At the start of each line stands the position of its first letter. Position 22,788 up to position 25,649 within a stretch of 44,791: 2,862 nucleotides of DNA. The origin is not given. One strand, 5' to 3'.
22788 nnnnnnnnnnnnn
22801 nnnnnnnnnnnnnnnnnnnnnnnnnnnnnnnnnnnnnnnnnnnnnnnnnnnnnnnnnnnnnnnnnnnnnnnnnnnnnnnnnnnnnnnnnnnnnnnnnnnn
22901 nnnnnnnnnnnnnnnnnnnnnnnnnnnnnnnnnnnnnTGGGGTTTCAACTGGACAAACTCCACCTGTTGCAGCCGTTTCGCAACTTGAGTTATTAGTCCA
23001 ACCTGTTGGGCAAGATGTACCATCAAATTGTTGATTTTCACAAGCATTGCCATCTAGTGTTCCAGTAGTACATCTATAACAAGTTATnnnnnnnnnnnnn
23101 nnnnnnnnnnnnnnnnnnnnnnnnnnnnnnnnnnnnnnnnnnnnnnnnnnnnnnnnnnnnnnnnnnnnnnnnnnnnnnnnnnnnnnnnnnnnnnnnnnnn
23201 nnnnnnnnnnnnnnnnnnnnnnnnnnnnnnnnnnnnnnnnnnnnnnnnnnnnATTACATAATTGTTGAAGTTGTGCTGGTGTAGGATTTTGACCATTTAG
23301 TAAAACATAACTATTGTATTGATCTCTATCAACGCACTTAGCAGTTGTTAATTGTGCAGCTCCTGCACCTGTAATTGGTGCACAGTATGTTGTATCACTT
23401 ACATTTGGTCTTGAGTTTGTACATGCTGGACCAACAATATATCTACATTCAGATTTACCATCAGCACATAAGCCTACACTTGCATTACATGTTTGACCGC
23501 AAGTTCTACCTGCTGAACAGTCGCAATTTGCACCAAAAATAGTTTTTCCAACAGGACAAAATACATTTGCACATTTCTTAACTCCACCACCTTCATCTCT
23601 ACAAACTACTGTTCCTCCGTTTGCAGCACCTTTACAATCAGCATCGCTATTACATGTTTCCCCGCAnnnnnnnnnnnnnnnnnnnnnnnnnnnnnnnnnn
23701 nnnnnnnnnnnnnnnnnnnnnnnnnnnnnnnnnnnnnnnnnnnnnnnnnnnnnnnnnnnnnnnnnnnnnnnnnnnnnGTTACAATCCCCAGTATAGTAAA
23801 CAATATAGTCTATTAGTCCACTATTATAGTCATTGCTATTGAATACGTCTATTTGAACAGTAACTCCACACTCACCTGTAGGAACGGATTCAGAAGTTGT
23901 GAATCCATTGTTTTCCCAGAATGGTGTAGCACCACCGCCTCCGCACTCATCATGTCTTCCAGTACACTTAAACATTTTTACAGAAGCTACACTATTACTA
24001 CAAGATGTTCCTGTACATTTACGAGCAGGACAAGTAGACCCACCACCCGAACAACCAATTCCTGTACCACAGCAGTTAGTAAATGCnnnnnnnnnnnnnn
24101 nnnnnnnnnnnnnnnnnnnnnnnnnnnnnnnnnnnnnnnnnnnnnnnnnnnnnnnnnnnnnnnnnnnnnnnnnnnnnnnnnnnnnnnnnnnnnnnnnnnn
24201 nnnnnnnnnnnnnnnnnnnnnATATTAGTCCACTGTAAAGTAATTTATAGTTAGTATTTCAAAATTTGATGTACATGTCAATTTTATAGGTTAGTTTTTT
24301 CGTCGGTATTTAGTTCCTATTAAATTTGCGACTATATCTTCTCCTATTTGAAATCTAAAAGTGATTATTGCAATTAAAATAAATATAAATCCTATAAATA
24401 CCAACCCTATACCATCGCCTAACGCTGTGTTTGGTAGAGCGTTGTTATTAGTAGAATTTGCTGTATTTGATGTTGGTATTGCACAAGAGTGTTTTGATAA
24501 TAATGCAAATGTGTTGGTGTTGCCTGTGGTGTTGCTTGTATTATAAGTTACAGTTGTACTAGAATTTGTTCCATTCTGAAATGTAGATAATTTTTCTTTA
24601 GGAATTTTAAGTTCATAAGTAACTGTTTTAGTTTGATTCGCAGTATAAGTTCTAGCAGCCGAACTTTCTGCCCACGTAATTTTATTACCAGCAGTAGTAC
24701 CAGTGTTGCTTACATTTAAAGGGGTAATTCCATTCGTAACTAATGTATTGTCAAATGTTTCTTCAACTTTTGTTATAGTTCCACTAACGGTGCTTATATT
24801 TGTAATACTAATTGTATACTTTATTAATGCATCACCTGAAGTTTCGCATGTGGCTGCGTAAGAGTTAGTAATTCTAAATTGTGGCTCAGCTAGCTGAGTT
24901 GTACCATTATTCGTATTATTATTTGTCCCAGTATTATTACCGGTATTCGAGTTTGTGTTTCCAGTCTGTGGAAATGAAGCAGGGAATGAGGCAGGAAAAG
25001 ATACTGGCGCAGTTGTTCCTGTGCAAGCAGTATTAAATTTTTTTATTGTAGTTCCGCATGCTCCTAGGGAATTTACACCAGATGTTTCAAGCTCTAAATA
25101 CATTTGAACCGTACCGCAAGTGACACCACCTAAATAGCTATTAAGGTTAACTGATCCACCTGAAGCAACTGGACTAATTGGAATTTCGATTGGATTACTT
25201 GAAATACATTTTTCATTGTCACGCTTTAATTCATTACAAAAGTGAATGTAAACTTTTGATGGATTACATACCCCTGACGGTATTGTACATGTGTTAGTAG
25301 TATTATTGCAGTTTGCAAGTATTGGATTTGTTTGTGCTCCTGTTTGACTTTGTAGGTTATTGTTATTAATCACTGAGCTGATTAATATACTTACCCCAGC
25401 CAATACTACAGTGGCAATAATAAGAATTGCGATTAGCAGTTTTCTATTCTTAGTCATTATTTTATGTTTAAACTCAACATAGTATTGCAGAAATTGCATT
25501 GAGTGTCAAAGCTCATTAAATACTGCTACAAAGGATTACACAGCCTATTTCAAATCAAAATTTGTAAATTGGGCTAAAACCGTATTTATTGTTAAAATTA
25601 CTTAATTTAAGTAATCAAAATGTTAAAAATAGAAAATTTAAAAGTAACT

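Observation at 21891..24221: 776-aa cysteine-rich modular surface protein built from unrecognised disulfide modules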

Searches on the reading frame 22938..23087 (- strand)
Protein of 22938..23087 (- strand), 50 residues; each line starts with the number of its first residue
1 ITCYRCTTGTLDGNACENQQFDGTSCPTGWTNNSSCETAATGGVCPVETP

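Call 19: search_solved_structures(query=A1, max_evalue=10, show_alignments=2)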
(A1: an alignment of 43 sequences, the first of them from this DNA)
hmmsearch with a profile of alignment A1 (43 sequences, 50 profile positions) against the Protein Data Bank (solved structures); distinct sequences matched with E-value up to 10: 4.
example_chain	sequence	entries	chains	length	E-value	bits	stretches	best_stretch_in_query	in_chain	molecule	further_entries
6mpx_A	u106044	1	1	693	0.0079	19.4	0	18-32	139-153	fusion protein of non-collagenous domains of collagen type IV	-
1li1_A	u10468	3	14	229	0.91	12.8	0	18-32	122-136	Collagen alpha 1(IV) | Collagen alpha-1(IV) chain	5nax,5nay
8txn_A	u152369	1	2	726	4.5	10.6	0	17-30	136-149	Collagen alpha-1(IV) chain, Collagen IV - chain Viking, Collagen alpha-1(IV) chain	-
1m3d_A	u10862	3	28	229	5.2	10.4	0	17-32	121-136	Type IV Collagen Noncollagenous Domain- Alpha1 | type iv collagen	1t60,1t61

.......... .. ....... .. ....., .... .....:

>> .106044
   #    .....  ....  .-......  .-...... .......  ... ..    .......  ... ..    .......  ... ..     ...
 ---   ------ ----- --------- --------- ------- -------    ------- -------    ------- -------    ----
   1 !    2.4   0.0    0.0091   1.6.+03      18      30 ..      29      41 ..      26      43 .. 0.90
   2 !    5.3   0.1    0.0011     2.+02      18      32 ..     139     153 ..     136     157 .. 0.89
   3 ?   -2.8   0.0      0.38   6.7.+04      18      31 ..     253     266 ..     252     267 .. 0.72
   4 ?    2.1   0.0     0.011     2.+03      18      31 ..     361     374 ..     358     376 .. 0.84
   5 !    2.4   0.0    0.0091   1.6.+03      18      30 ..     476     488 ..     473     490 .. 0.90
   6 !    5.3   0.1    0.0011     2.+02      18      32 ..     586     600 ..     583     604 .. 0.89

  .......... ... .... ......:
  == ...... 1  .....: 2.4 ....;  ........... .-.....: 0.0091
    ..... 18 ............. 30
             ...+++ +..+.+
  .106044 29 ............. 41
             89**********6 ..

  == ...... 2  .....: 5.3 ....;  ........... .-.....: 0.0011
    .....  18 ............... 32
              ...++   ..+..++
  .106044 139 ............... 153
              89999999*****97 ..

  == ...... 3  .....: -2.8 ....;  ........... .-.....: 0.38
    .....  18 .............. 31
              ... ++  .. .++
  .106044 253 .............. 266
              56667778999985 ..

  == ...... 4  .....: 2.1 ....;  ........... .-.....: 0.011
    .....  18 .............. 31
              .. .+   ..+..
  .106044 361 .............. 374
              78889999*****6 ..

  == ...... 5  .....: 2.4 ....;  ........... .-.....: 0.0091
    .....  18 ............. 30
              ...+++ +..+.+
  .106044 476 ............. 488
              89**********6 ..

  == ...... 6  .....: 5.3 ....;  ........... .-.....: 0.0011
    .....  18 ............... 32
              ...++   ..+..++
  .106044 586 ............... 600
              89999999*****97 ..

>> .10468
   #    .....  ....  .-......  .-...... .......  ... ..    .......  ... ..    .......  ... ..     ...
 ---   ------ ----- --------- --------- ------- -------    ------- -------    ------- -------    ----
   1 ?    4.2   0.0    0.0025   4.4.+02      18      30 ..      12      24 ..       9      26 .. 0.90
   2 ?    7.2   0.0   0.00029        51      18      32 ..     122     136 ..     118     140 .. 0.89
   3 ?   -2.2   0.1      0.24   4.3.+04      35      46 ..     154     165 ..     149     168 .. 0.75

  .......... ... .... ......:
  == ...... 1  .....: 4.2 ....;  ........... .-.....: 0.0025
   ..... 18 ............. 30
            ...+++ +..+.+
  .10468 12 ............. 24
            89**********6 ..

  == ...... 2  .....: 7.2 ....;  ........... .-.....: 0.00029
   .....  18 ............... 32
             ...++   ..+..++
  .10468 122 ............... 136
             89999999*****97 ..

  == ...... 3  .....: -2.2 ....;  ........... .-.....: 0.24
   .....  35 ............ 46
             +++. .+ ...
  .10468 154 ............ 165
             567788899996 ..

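Call 26: predict_structure(alignment_id=A1)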
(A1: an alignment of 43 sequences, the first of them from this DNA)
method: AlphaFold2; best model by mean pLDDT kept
length: 50 residues; sequences in the alignment: 43
mean_pLDDT: 83.7   pTM: 0.59
mean pLDDT of the five models: 83.7, 81.1, 78.6, 78.4, 71.0
residues with pLDDT >= 90: 13; 70-90: 34; 50-70: 3; < 50: 0
segments of 3 or more residues with pLDDT < 50: none
pLDDT, mean of each block of 10 residues (from residue 1): 86 84 90 84 74
secondary structure, 60 per line:
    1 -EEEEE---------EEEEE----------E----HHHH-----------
elements in order: E2-6 E16-20 H36-39
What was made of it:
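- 22941..23084 (-): Six-Cys module copy 2 (aa 380-427). AF2 model of this copy has mean pLDDT 83.7: a beta-hairpin plus a short helix (call 26).
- The conserved D-G-N may simply be the hairpin turn (call 26).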

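Call 29: search_protein_representatives(alignment_id=A1)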
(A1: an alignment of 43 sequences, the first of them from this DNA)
Query: 43 sequences, 50 profile positions. Proteins with E-value up to 0.001 (for the whole library): 59; up to 1e-10: 42; up to 1e-30: 19. The best 59 are listed.
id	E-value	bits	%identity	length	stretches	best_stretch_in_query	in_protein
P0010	2.3e-93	322.1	-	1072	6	1-50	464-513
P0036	1.3e-89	310.1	-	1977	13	2-49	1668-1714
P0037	2.5e-74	261.2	-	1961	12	1-49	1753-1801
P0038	4.7e-67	237.9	-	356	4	1-50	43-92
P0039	5.2e-65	231.3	-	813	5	1-49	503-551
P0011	6.7e-64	227.8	-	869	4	1-49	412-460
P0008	5.8e-63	224.8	-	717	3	1-49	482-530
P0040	5.7e-46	170.4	-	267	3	2-48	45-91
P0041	7.0e-45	166.9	-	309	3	1-49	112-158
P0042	7.3e-43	160.4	-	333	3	2-48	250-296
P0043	7.6e-42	157.2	-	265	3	3-49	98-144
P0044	7.6e-41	154.0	-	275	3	2-49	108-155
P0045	2.9e-40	152.1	-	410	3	1-48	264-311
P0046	9.5e-40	150.4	-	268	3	1-49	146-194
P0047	3.5e-39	148.6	-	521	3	1-48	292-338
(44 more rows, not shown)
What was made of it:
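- Distribution is very narrow and patchy: 57 clusters among 1.84 billion representatives (call 29).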

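Call 32: fold_search(model_id=the predicted structure, library=pdb)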
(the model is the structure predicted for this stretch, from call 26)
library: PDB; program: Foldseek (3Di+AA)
matches with E <= 10: 5; with E <= 0.001: 0
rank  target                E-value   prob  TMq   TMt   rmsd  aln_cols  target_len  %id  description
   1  5ltv_D                4.1e+00  0.02  0.22  0.07   8.6        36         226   14  LIGAND BINDING DOMAIN OF PSEUDOMONAS AERUGINOSA PAO1 AMINO ACID CHEMORECPETOR PCTC IN COMPLEX WITH GABA (released 2017-09-20)
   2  5ltv_G                6.6e+00  0.02  0.22  0.08   8.6        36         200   14  LIGAND BINDING DOMAIN OF PSEUDOMONAS AERUGINOSA PAO1 AMINO ACID CHEMORECPETOR PCTC IN COMPLEX WITH GABA (released 2017-09-20)
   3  3fp7_J                8.1e+00  0.10  0.49  0.54   2.6        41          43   15  Anionic trypsin variant S195A in complex with bovine pancreatic trypsin inhibitor (BPTI) cleaved at the scissile bond  (released 2009-02-17)
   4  5ltv_E                9.3e+00  0.01  0.22  0.07   8.6        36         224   14  LIGAND BINDING DOMAIN OF PSEUDOMONAS AERUGINOSA PAO1 AMINO ACID CHEMORECPETOR PCTC IN COMPLEX WITH GABA (released 2017-09-20)
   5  8zak_B                9.9e+00  0.06  0.35  0.09   3.2        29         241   17  Crystal structure of the channel protein CorA from Campylobacter jejuni in complex with Ni2+ (released 2024-06-19)
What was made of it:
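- On Kunitz/BPTI: 3fp7_J gives TMq 0.49, TMt 0.54, probability 0.10, E=8.1 (call 32).
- Closest known: Pacifastin-like six-Cys domains reported in CPR/WS6. Different: Foldseek probability is 0.10 (call 32).
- The geometrically best Foldseek match of the six-Cys model is BPTI: TM 0.49/0.54, but probability 0.10 and E=8 (call 32).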

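Call 45: find_related_loci(query=A3, collection=genome_contigs, flank=6000)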
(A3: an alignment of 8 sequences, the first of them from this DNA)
Query A3 (50 aa) in genome_contigs; peptide patterns used: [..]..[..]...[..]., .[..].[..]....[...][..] (x = any residue, [..] = any of these).
23 stretches matched a pattern; 6 encode a relative of the query (tblastn E <= 1e-3); 6 distinct loci.
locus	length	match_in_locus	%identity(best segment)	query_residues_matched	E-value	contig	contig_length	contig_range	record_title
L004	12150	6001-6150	92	1-50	3e-28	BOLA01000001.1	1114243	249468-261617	Patescibacteria group bacterium BroJett037 DNA, sequence1, whole genome shotgun sequence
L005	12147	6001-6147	76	2-50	6e-21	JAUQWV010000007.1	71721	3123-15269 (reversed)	MAG: Candidatus Dojkabacteria bacterium isolate BIN12 contig_315364, whole genome shotgun sequence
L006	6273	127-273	59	1-49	3e-16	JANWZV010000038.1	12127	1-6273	MAG: Candidatus Dojkabacteria bacterium isolate SKYG111 NODE_38_length_12127_cov_4.087137, whole genome shotgun sequence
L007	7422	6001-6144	56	1-48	2e-15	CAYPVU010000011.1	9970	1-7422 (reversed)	MAG TPA_asm: uncultured Candidatus Saccharibacteria bacterium isolate binchicken_co23_219 genome assembly, contig: k141_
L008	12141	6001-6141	63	2-49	4e-15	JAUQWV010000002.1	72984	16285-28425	MAG: Candidatus Dojkabacteria bacterium isolate BIN12 contig_71870, whole genome shotgun sequence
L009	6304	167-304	59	3-48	2e-14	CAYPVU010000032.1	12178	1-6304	MAG TPA_asm: uncultured Candidatus Saccharibacteria bacterium isolate binchicken_co23_219 genome assembly, contig: k141_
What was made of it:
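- Tried and rejected: It was repeated with the tighter alignment A3 (call 45).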

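Call 49: search_protein_families(library=pfam, alignment_id=A1, max_evalue=10)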
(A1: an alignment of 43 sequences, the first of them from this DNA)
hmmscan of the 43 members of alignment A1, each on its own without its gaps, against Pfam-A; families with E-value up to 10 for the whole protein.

A. member 1, seq(50 aa): 0 families

B. families by the number of members that match (of 43 scanned): 7 families
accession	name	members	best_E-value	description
PF10633.15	NPCBM_assoc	7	0.00053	NPCBM-associated, NEW3 domain of alpha-galactosidase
PF05528.17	Acc5b_avian_CoV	2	0.044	Accessory protein 5b, avian coronavirus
PF02822.19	Antistasin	1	0.1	Antistasin family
PF23745.1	ANK_LRRK2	1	0.15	LRRK2 ANK repeat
PF01623.22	Carla_C4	1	0.22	Carlavirus putative nucleic acid binding protein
PF09329.16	zf-primase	1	0.47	Primase zinc finger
PF11420.13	Subtilosin_A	1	4.9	Bacteriocin subtilosin A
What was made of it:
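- On Pacifastin-like domain: There is no Pacifastin_I hit (call 49), and no pacifastin chain appears among the Foldseek PDB hits (call 32).
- On Kunitz/BPTI: There is no Pfam Kunitz hit (call 49).
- Closest known: Pacifastin-like six-Cys domains reported in CPR/WS6. Different: No Pfam Pacifastin_I or Kunitz hit occurs at E<=10 in 43 copies (call 49).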

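Call 84: fold_search(model_id=the predicted structure, library=viral)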
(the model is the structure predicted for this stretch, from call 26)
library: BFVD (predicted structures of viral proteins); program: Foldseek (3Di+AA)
matches with E <= 10: 22; with E <= 0.001: 0
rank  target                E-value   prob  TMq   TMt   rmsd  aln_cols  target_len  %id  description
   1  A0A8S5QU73            6.6e-01  0.25  0.37  0.23   3.1        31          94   26  Uncharacterized protein [Siphoviridae sp. ct5co22]
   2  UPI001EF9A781         9.9e-01  0.11  0.30  0.19   5.0        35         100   20  (no name look-up for this kind of identifier)
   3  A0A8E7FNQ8            1.3e+00  0.09  0.30  0.12   5.0        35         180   20  (no name in the UniProt tables at hand)
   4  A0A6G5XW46            2.0e+00  0.09  0.32  0.15   5.1        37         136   22  (no name in the UniProt tables at hand)
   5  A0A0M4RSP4            2.7e+00  0.05  0.25  0.11   5.6        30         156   17  Uncharacterized protein [Caulobacter phage Percy]
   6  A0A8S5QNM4            2.9e+00  0.06  0.32  0.10   4.2        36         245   19  DUF4376 domain-containing protein [Siphoviridae sp. ctJ3t72]
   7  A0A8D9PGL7            3.1e+00  0.16  0.45  0.27   3.0        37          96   16  (no name in the UniProt tables at hand)
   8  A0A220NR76            4.7e+00  0.02  0.25  0.13   7.3        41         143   22  (no name in the UniProt tables at hand)
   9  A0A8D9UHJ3            5.1e+00  0.10  0.40  0.18   3.8        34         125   18  Uncharacterized protein [Bacteriophage sp.]
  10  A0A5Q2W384            5.1e+00  0.04  0.25  0.11   5.8        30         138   20  (no name in the UniProt tables at hand)
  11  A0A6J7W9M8            5.4e+00  0.04  0.29  0.22   4.8        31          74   19  Uncharacterized protein [uncultured Caudovirales phage]
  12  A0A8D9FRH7            5.8e+00  0.03  0.30  0.09   5.4        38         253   24  Uncharacterized protein [uncultured marine phage]
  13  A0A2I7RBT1            5.8e+00  0.03  0.31  0.12   5.2        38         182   24  (no name in the UniProt tables at hand)
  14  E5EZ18                6.6e+00  0.03  0.29  0.14   4.8        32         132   19  (no name in the UniProt tables at hand)
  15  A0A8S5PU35            7.1e+00  0.03  0.28  0.19   4.2        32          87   16  HeH/LEM domain [Siphoviridae sp. ctwrX9]
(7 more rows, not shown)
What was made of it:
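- Tried and rejected: Foldseek of the module against PDB and BFVD (calls 32, 84) gave nothing with probability above 0.25.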

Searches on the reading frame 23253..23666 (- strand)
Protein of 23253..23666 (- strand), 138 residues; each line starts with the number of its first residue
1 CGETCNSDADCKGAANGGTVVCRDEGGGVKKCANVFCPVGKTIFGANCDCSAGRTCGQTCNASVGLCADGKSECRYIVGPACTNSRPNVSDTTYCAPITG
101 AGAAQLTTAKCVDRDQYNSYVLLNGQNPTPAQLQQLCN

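Call 74: search_solved_structures(query=A6, max_evalue=10, show_alignments=1)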
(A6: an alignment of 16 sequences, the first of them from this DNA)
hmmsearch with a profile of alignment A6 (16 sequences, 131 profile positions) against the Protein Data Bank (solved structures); distinct sequences matched with E-value up to 10: 0.

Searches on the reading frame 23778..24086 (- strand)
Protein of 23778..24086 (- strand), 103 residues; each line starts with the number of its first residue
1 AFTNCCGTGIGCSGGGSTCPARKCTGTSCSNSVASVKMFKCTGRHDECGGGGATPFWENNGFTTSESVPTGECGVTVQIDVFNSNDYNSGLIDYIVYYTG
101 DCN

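Call 75: search_solved_structures(query=A7, max_evalue=10, show_alignments=1)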
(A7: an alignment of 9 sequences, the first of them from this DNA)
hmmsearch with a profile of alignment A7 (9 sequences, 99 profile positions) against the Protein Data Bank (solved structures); distinct sequences matched with E-value up to 10: 0.
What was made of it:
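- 23781..24101 (-): Head domain (aa 41-147), 10 Cys, beta-rich, ending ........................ No PDB sequence match at E<=10 (call 75).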

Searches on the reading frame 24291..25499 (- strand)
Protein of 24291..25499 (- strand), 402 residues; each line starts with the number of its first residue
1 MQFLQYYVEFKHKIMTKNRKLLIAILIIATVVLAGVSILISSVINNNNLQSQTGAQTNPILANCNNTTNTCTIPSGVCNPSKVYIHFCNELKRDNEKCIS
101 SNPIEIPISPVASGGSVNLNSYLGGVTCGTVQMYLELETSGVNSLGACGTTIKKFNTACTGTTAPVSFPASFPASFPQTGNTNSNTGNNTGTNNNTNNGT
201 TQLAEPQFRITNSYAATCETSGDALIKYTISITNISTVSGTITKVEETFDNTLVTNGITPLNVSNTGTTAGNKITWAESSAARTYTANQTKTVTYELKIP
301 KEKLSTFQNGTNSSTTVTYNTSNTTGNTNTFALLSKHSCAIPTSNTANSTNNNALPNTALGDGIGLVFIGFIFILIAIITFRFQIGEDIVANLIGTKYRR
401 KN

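Call 3: search_protein_families(library=pfam, proteins=[window:24291-25499:-], max_evalue=1)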
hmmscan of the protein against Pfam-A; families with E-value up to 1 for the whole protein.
window:24291-25499:- (402 aa): 2 families
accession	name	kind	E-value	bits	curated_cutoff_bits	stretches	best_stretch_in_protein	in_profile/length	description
PF14257.11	DUF4349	-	0.0033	17.2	27.7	1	280-325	38-81/213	Domain of unknown function (DUF4349)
PF11694.13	DUF3290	-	0.55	10.6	31.3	1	10-56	38-81/144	Protein of unknown function (DUF3290)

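Call 4: search_protein_families(library=ncbifam, proteins=[window:24291-25499:-], max_evalue=1)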
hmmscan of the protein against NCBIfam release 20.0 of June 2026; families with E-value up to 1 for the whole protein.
window:24291-25499:- (402 aa): 3 families
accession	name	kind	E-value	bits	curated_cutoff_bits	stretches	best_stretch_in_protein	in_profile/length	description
NF009716.0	PRK13244.1-2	subfamily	0.0012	19.1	197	1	211-293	53-135/138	protease inhibitor protein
NF041213.1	plasmid_TraA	equivalog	0.025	14.7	80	1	177-290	24-139/165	plasmid transfer protein TraA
NF033218.1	anchor_AmaP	equivalog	0.11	12.3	55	0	15-50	1-39/166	alkaline shock response membrane anchor protein AmaP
